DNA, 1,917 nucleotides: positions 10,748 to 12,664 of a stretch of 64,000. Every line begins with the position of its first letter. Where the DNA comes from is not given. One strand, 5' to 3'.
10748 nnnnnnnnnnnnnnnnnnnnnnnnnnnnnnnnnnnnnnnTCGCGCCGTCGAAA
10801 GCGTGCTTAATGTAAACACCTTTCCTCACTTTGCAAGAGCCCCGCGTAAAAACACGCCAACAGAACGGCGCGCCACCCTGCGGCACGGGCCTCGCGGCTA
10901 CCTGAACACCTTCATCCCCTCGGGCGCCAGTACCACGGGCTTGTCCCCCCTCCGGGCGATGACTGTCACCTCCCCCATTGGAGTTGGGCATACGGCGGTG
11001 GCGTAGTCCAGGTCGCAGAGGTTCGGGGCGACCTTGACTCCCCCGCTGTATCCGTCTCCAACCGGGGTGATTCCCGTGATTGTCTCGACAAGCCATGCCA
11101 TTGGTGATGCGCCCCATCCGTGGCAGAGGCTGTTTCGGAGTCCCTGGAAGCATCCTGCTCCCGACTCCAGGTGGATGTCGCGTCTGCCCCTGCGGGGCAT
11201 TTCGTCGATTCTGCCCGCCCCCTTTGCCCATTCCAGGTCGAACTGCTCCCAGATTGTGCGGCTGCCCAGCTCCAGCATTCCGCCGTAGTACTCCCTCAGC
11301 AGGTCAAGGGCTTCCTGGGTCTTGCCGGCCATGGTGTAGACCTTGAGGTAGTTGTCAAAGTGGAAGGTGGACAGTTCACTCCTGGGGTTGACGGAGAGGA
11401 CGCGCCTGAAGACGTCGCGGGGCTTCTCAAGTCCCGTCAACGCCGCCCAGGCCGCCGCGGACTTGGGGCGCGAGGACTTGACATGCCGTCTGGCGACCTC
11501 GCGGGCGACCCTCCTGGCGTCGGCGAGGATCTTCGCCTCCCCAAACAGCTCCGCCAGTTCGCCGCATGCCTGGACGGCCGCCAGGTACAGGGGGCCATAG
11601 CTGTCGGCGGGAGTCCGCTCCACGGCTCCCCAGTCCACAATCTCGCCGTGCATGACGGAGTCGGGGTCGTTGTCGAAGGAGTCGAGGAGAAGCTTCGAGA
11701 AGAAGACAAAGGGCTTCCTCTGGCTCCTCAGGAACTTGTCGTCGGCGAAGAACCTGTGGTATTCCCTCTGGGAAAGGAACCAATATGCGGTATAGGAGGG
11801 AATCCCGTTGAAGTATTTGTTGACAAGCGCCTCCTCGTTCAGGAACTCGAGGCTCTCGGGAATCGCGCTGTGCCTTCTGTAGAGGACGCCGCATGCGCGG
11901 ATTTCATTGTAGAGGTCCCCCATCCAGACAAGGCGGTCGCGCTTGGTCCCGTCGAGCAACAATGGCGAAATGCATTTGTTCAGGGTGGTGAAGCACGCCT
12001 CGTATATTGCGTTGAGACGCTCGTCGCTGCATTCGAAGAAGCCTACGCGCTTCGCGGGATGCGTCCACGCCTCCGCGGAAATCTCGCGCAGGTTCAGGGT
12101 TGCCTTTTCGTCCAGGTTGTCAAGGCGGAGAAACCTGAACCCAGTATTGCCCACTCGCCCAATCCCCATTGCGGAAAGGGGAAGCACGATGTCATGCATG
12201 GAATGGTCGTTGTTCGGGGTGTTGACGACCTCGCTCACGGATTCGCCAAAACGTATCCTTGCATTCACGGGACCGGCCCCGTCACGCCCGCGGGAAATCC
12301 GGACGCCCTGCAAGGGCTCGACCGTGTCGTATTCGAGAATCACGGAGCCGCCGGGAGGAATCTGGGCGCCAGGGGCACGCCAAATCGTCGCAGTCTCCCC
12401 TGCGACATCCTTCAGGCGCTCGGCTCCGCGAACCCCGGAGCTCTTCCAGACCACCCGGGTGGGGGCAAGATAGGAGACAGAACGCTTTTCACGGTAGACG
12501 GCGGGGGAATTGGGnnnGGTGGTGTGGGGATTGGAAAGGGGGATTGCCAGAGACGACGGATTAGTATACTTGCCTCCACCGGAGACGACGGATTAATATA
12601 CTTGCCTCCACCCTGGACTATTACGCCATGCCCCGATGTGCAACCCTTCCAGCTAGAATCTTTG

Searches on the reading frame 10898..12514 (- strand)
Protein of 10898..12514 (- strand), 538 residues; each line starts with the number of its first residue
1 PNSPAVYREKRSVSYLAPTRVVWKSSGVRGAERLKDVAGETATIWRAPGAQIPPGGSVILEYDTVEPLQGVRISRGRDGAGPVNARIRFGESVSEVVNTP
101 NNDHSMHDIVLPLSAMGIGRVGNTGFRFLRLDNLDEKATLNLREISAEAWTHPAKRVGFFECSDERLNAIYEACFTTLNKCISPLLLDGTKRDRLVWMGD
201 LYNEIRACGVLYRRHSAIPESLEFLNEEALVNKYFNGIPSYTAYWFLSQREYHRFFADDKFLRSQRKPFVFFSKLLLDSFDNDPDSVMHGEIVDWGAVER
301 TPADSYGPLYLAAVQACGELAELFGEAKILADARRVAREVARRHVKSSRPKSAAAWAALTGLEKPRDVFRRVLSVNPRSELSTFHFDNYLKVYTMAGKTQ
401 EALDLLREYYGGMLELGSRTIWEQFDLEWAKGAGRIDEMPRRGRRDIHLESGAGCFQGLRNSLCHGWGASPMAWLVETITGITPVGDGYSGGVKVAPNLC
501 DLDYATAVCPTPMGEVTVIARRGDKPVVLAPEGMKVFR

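Call 24: find_encoding_contigs(protein=window:10898-12514:-, flank=8000, max_places=10)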
Protein window:10898-12514:- (538 aa): no gene with exactly this product is on record in the collection.
